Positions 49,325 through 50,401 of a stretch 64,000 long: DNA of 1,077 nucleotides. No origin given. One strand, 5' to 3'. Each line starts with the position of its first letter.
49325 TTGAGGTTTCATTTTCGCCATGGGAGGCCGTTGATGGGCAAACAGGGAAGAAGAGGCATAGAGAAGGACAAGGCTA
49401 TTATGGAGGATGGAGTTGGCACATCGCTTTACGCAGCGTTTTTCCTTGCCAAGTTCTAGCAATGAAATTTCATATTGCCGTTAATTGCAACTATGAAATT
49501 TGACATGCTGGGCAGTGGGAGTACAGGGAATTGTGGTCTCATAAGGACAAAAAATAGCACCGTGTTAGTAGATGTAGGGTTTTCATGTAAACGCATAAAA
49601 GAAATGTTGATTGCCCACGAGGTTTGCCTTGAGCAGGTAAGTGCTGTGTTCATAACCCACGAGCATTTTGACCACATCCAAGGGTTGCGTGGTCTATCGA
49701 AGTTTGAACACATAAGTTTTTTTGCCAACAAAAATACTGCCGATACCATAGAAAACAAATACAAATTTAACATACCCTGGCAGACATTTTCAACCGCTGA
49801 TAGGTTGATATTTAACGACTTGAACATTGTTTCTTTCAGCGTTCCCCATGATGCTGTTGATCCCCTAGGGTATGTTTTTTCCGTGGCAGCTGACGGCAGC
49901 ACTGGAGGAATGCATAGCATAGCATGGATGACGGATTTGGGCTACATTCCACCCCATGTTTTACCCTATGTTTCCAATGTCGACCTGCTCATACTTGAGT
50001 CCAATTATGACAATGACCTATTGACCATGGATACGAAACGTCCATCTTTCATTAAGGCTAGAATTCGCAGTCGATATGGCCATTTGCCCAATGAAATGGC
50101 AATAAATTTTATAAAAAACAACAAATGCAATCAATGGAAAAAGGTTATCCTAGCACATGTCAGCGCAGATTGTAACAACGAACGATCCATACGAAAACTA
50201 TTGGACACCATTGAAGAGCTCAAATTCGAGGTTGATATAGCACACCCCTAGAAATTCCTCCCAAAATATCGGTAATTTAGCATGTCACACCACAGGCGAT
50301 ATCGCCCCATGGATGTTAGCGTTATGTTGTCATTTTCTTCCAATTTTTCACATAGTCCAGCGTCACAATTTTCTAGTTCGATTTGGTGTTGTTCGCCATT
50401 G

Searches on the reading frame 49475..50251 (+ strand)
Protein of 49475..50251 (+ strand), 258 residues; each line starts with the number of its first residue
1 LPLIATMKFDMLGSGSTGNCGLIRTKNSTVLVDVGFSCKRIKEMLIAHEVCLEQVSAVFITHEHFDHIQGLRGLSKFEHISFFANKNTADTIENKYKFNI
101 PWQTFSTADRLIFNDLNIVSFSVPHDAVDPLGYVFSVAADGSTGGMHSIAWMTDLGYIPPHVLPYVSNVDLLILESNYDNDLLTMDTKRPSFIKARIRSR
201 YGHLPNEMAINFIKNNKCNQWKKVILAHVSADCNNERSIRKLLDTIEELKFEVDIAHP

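Call 54: search_protein_families(library=pfam, proteins=[window:49475-50251:+], max_evalue=1)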
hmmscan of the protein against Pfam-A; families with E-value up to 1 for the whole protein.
window:49475-50251:+ (258 aa): 7 families
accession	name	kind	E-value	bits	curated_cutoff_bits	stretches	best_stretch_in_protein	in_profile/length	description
PF12706.13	Lactamase_B_2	-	7.1e-20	71.9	27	1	30-215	3-189/200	Beta-lactamase superfamily domain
PF00753.33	Lactamase_B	-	1.6e-14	54.7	22.7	1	17-153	5-126/196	Metallo-beta-lactamase superfamily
PF16661.11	Lactamase_B_6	-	0.011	15.5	27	1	22-74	1-55/193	Metallo-beta-lactamase superfamily domain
PF13483.12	Lactamase_B_3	-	0.023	15.1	24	1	18-129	7-86/160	Beta-lactamase superfamily domain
PF25281.1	MBL_MAP1B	-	0.065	12.7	37.6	1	15-76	28-86/279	MAP1B MBL-like domain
PF06984.18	MRP-L47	-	0.069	13.7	27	0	14-68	19-73/87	Mitochondrial 39-S ribosomal protein L47 (MRP-L47)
PF13392.12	HNH_3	-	0.15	12.2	24.8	0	201-219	12-30/46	HNH endonuclease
